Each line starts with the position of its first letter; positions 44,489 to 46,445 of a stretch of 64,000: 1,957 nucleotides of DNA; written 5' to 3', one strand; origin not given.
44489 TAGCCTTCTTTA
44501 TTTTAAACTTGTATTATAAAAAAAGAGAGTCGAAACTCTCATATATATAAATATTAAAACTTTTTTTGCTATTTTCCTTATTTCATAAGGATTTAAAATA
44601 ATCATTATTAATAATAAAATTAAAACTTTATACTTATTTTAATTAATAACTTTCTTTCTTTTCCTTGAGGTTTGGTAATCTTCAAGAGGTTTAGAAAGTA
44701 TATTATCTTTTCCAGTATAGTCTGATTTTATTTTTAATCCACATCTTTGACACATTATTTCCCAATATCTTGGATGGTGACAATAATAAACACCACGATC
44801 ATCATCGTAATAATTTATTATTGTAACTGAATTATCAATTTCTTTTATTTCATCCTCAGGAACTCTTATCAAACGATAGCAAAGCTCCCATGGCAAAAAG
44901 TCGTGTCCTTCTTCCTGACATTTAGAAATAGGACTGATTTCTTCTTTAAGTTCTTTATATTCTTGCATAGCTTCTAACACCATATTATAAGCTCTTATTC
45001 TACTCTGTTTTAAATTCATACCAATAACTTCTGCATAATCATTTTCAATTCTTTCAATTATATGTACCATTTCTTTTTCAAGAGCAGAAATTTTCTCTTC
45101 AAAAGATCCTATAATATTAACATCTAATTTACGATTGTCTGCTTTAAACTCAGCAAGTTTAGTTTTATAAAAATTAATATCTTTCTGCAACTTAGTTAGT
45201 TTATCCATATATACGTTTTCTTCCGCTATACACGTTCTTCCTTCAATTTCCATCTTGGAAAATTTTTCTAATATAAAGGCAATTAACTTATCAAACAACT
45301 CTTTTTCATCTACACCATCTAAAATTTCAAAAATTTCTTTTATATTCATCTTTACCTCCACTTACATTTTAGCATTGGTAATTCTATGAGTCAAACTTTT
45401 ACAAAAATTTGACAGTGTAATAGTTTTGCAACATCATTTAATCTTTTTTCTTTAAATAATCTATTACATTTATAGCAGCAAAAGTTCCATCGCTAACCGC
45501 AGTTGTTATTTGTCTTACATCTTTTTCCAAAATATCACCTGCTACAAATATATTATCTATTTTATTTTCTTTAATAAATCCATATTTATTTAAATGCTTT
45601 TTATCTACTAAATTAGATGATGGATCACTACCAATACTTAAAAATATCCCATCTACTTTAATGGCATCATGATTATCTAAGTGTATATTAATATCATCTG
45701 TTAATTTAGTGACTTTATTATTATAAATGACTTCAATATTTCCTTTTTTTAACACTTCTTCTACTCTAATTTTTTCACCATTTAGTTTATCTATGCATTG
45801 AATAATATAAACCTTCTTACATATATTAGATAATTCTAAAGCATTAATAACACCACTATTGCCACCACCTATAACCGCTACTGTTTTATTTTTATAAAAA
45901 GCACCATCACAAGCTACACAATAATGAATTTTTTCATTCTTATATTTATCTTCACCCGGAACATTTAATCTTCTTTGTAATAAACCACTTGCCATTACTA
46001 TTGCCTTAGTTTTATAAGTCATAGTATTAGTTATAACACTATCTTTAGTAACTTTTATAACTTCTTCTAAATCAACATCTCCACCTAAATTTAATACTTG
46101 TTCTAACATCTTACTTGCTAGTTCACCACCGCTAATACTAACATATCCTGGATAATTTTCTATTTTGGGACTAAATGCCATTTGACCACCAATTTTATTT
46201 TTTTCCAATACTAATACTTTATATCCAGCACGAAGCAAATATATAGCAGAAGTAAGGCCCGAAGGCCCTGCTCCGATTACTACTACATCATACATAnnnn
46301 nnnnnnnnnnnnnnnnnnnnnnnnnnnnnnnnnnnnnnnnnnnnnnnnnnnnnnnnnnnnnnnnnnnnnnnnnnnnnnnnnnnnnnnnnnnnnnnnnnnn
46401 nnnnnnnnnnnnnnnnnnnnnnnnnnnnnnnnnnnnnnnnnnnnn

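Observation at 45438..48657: Class III RNR with a covalently fused glutaredoxin/NrdH-like domain and a dedicated thioredoxin-reductase gene 1 nt downstream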

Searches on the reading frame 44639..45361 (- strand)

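Call 3: search_protein_families(library=pfam, proteins=[window:44639-45361:-], max_evalue=0.01)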
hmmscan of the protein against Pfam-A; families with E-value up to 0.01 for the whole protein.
window:44639-45361:- (240 aa): 2 families
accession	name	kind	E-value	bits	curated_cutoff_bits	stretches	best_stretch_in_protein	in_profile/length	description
PF04108.17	ATG17_like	-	0.00029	20.9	43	1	48-129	125-203/355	Autophagy protein ATG17-like domain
PF23100.1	DUF2096_N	-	0.0029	18.4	26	0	57-117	25-86/96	DUF2096 N-terminal four-helical bundle domain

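Call 4: search_protein_families(library=ncbifam, proteins=[window:44639-45361:-], max_evalue=0.01)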
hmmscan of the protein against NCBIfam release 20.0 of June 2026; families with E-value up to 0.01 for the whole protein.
window:44639-45361:- (240 aa): 0 families

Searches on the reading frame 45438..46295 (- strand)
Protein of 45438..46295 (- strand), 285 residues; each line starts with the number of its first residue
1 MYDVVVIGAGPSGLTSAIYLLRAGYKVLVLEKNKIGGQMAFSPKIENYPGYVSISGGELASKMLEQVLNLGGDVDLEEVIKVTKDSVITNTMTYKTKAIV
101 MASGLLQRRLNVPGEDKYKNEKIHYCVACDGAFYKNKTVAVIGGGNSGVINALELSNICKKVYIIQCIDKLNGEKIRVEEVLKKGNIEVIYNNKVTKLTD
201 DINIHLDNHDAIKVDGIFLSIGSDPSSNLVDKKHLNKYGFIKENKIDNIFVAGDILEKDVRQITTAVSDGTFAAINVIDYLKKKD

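Call 3: search_protein_families(library=pfam, proteins=[window:45438-46295:-], max_evalue=0.01)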
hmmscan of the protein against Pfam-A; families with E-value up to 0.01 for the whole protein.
window:45438-46295:- (285 aa): 22 families
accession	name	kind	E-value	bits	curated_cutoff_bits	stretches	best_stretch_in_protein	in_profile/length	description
PF07992.20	Pyr_redox_2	-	2.2e-39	136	26.1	1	2-270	1-291/291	Pyridine nucleotide-disulphide oxidoreductase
PF13738.12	Pyr_redox_3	-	5e-21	75.7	30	2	78-235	103-279/305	Pyridine nucleotide-disulphide oxidoreductase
PF01266.30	DAO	-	1.6e-11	44.7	27.9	1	3-38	1-38/353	FAD dependent oxidoreductase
PF00070.33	Pyr_redox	-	2.1e-11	44.6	22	2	139-201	2-69/82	Pyridine nucleotide-disulphide oxidoreductase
PF03486.20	HI0933_like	-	1.2e-10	41.7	50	1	3-36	2-36/244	HI0933-like protein Rossmann domain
PF01134.28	GIDA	-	6.6e-10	39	22.1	1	3-45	1-44/391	Glucose inhibited division protein A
PF00890.30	FAD_binding_2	-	3e-09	37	20.4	1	3-42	1-41/414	FAD binding domain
PF12831.13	FAD_oxidored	-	4.6e-09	36.5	27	1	3-40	1-39/416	FAD dependent oxidoreductase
PF13450.12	NAD_binding_8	-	6.6e-09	36.4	21.9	1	6-40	1-36/68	NAD(P)-binding Rossmann-like domain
PF01494.25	FAD_binding_3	-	1e-08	35.3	22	1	2-33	2-33/349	FAD binding domain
PF01946.23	Thi4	-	1.9e-08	34.3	26.2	1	3-37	19-55/235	Thi4 family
PF00743.25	FMO-like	-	1.8e-05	23.9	22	1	112-164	159-211/532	Flavin-binding monooxygenase-like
PF13454.12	NAD_binding_9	-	0.00018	22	21.8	0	5-44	1-44/155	FAD-NAD(P)-binding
PF05834.18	Lycopene_cycl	-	0.00023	20.8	23.4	0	3-31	1-31/380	Lycopene cyclase protein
PF04820.20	Trp_halogenase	-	0.00023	20.6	21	0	3-36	1-38/458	Tryptophan halogenase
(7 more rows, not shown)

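Call 4: search_protein_families(library=ncbifam, proteins=[window:45438-46295:-], max_evalue=0.01)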
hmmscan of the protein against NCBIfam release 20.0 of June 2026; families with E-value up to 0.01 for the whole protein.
window:45438-46295:- (285 aa): 156 families (the best 25 are shown)
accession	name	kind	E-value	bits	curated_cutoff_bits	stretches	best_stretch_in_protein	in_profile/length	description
TIGR01292.1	TRX_reduct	equivalog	4.3e-76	255.6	343.45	1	2-281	1-300/300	thioredoxin-disulfide reductase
TIGR03143.1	AhpF_homolog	hypoth_equivalog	3.8e-55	187.5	687.65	1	1-284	4-311/555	putative alkyl hydroperoxide reductase F subunit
TIGR03140.1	AhpF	equivalog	7.1e-52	176.6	502.9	1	2-281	213-512/515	alkyl hydroperoxide reductase subunit F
NF007614.0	PRK10262.1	equivalog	7e-37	127.2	644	1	4-282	9-315/321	thioredoxin-disulfide reductase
TIGR04018.1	Bthiol_YpdA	hypoth_equivalog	1.3e-21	76.7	339.9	2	77-281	91-313/316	YpdA family putative bacillithiol disulfide reductase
NF009410.0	PRK12771.1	subfamily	7e-18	64.5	516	2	4-146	141-278/566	NAD(P)-binding protein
NF045599.1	bili_reduct_long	exception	3.9e-17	61.7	750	1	3-276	383-640/641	bilirubin reductase, long form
TIGR01350.1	lipoamide_DH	equivalog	1.4e-16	60.2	408.8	2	76-279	115-331/461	dihydrolipoyl dehydrogenase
NF004945.0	PRK06292.2-3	equivalog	4.2e-16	58.9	494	2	81-279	114-327/457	dihydrolipoyl dehydrogenase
NF041087.1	bile_acid_BaiCD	equivalog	5.4e-16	57.8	825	1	3-274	382-639/642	bile acid Fe-S flavoenzyme BaiCD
NF040505.1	ArsO_flavin_mono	equivalog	2e-15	57.1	425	2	85-166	107-190/346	ArsO family NAD(P)H-dependent flavin-containing monooxygenase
NF009409.0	PRK12770.1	subfamily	4.8e-14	52.2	343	2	4-155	21-192/360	putative glutamate synthase subunit beta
NF045663.1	diclust_near_Sec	equivalog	6.1e-13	47.8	530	2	135-283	105-256/759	pyridine nucleotide-disulfide oxidoreductase/dicluster-binding protein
TIGR02053.1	MerA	equivalog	3.4e-12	46.1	454.45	1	90-282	124-333/465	mercury(II) reductase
NF004943.0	PRK06292.2-1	equivalog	3.7e-12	45.8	432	2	78-278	116-329/456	dihydrolipoyl dehydrogenase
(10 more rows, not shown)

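Call 20: search_solved_structures(query=window:45438-46295:-, max_evalue=1e-10, show_alignments=3)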
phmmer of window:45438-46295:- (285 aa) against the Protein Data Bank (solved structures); distinct sequences matched with E-value up to 1e-10: 59.
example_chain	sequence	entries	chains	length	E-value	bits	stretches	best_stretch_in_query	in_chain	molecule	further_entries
7aaw_A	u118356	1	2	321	4.2e-54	186.9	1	1-281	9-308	Thioredoxin reductase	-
4zn0_A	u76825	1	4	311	9.8e-53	182.5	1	1-283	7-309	Thioredoxin reductase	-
5uwy_A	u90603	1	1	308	5.2e-50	173.5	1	1-282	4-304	Thioredoxin reductase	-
5mh4_A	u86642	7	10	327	3.1e-49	171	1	2-276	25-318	Thioredoxin reductase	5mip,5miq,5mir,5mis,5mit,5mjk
7jyp_A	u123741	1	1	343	3.8e-49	170.7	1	2-274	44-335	Thioredoxin reductase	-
4gcm_A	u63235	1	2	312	3.1e-46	161.2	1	2-282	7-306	Thioredoxin reductase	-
5uth_A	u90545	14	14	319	6.2e-46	160.2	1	2-284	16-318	Thioredoxin reductase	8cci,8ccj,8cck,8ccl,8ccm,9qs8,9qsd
2q7v_A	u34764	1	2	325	1.3e-43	152.6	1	2-275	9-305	Thioredoxin reductase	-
3cty_A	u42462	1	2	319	1.4e-42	149.2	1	2-278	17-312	Thioredoxin reductase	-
9xub_A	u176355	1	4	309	3.5e-42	147.9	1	2-280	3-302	Thioredoxin reductase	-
2a87_A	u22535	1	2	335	4.6e-42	147.5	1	2-280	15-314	Thioredoxin reductase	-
2q0k_A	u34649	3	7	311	7.9e-40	140.1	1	1-282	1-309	Thioredoxin reductase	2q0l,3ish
5u63_A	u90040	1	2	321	4.1e-38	134.5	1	4-282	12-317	Thioredoxin reductase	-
6bwt_A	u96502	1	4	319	4.2e-38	134.5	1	3-283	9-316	Thioredoxin reductase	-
3r9u_A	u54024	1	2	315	4.2e-38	134.5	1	1-282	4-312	Thioredoxin reductase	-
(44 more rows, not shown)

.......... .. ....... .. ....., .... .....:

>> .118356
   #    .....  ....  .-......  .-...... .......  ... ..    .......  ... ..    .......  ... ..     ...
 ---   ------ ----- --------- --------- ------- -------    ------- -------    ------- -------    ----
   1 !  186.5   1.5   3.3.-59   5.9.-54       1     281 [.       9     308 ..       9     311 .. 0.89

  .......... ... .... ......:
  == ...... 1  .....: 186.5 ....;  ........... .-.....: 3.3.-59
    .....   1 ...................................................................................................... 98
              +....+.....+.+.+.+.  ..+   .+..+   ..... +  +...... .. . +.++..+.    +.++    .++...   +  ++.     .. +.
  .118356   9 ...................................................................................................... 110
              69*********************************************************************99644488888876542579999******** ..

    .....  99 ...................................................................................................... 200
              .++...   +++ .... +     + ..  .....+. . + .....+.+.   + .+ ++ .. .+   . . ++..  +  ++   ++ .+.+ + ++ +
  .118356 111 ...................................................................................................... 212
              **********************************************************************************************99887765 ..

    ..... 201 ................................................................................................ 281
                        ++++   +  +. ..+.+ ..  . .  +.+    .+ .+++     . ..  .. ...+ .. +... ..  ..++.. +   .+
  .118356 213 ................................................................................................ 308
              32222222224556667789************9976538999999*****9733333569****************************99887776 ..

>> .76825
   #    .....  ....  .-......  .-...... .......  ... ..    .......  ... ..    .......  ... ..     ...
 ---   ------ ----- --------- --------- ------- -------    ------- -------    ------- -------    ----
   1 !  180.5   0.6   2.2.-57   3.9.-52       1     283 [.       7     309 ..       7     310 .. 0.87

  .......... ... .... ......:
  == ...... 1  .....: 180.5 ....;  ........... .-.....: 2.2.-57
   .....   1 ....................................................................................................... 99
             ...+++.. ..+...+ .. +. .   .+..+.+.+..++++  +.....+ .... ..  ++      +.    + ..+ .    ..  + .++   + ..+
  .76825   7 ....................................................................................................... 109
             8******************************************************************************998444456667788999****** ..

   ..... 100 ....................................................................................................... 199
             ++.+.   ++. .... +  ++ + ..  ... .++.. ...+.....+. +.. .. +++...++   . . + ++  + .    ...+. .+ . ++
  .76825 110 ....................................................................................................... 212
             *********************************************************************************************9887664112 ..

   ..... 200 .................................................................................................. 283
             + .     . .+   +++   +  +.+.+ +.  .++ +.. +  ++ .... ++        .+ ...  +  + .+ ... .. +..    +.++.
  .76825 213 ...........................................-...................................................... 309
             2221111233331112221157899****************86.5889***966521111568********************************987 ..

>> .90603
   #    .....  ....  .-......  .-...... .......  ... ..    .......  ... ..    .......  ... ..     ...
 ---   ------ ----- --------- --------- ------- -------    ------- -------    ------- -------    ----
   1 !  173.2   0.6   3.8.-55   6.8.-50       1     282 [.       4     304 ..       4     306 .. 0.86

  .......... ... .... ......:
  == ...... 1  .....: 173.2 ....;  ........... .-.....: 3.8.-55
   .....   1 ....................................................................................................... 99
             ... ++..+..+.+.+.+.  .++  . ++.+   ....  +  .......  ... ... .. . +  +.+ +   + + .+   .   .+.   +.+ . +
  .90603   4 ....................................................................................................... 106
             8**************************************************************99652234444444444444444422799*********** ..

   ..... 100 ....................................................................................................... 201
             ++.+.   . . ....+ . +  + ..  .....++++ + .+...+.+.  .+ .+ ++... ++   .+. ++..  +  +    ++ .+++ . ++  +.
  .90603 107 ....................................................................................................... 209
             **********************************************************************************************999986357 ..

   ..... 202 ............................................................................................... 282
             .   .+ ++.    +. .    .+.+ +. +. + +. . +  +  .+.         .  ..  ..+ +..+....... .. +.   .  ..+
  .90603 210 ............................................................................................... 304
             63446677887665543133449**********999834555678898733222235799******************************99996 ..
